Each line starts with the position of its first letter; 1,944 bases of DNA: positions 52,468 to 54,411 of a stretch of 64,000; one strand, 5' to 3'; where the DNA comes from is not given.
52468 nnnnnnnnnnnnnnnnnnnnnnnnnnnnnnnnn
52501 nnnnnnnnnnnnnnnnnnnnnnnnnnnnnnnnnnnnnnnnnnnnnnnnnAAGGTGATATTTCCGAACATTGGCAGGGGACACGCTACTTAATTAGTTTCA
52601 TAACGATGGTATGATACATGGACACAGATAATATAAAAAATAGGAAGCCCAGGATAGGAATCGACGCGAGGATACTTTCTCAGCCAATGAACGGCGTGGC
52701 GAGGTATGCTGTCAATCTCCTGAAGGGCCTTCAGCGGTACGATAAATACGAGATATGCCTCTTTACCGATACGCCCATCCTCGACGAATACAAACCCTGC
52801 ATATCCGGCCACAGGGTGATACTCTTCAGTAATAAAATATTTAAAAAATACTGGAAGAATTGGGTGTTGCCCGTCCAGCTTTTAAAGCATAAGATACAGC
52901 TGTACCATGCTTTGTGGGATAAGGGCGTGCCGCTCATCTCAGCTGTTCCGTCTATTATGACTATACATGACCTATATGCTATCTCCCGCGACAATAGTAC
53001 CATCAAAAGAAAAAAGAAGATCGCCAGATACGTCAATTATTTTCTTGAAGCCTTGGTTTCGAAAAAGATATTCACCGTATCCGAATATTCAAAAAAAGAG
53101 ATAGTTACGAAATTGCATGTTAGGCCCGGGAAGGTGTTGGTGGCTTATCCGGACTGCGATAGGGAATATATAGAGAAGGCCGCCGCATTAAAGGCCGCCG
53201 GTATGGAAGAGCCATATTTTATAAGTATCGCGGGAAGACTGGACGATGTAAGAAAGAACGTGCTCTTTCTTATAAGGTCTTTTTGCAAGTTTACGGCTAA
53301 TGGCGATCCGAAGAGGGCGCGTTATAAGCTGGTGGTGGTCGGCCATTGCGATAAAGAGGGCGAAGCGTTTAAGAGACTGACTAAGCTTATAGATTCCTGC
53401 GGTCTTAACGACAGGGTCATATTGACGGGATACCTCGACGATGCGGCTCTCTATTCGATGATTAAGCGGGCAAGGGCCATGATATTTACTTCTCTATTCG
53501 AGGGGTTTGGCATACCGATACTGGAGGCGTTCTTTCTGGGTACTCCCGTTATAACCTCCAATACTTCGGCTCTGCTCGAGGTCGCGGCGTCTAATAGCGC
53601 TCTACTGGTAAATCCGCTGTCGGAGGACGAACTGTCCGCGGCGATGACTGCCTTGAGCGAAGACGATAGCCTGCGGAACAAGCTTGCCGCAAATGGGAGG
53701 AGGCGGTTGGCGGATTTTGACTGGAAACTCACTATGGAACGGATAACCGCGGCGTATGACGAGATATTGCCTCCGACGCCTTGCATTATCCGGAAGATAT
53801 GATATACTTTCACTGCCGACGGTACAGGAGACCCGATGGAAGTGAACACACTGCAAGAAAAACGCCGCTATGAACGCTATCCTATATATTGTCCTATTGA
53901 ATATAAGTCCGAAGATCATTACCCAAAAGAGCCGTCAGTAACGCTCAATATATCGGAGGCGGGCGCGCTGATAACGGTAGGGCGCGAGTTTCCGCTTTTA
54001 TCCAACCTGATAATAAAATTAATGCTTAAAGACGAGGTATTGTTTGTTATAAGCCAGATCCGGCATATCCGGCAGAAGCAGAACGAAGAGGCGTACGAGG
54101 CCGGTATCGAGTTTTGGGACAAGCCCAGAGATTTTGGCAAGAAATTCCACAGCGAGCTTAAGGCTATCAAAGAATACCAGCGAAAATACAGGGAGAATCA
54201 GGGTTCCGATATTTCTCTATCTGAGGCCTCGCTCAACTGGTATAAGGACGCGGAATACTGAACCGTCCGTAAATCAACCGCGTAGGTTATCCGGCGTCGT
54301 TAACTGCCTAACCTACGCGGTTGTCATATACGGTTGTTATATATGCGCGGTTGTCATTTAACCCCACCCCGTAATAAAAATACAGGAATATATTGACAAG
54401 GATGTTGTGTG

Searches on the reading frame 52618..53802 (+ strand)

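Call 11: search_protein_families(library=ncbifam, proteins=[window:52618-53802:+], max_evalue=0.1)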
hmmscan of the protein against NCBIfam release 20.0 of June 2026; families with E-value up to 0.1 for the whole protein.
window:52618-53802:+ (394 aa): 34 families (the best 25 are shown)
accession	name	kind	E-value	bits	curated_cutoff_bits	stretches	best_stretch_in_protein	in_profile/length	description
TIGR04047.1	MSMEG_0565_glyc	hypoth_equivalog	5.8e-21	75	259.85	1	194-381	189-372/373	MSMEG_0565 family glycosyltransferase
NF050063.1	ProtGlycPglJ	equivalog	1.3e-19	70.7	500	1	127-369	121-352/363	N-acetylgalactosamine-N,N'-diacetylbacillosaminyl-diphospho-undecaprenol 4-alpha-N-acetylgalactosaminyltransferase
NF041876.1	EPS_EpsE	equivalog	4.1e-19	69.1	400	1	160-367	174-380/389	exopolysaccharide biosynthesis GT4 family glycosyltransferase EpsE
TIGR03088.1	stp2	hypoth_equivalog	5.4e-19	68.5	409.05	1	123-384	113-374/374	TIGR03088 family PEP-CTERM/XrtA system glycosyltransferase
NF041010.1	glycosy_Agl16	equivalog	3e-18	65.8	575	1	109-383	104-351/352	glycosylation protein Agl16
TIGR03449.1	mycothiol_MshA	equivalog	5.9e-17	61.7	462.5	1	155-383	172-403/406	D-inositol-3-phosphate glycosyltransferase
NF038295.1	EPS_HpsP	equivalog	1.5e-13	50.5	550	1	64-384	62-388/388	hormogonium polysaccharide biosynthesis glycosyltransferase HpsP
TIGR03999.1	thiol_BshA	equivalog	1.5e-12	47.2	273.7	1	128-384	127-374/375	N-acetyl-alpha-D-glucosaminyl L-malate synthase BshA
TIGR04157.1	glyco_rSAM_CFB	subfamily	5.6e-12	45.4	400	1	147-341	169-366/406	TIGR04157 family glycosyltransferase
NF046085.1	XrtY_assoc_Gly1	equivalog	1.6e-11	43.7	400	1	123-383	138-384/387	XrtY-associated glycosyltransferase XYAG1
NF053787.1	GlcN_PG_synth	equivalog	1.1e-10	41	480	1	270-384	247-360/361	N-acetylglucosaminyl phosphatidylglycerol synthase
NF047880.1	glyco_SdgA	exception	1.8e-10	40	800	1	235-368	346-475/488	serine-aspartate repeat adhesin O-glycosyltransferase SdgA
NF050056.1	ProtGlycPglH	equivalog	5.2e-10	38.9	600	1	200-375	180-345/354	GalNAc-alpha-(1->4)-GalNAc-alpha-(1->3)-diNAcBac-PP-undecaprenol alpha-1,4-N-acetyl-D-galactosaminyltransferase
TIGR02149.1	glgA_Coryne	subfamily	8.1e-10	38.4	302.4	1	148-384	145-391/391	glycogen synthase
NF007396.0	PRK09922.1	equivalog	7.4e-08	31.6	385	1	233-316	210-291/361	lipopolysaccharide 1,6-galactosyltransferase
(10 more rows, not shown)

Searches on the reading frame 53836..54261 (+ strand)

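Call 66: search_protein_families(library=pfam, proteins=[window:53836-54261:+], max_evalue=0.001)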
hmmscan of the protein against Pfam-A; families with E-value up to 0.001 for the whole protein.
window:53836-54261:+ (141 aa): 1 family
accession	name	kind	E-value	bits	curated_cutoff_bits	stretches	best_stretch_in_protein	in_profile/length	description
PF07238.19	PilZ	-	1.2e-08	35.7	22.5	1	8-98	1-90/102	PilZ domain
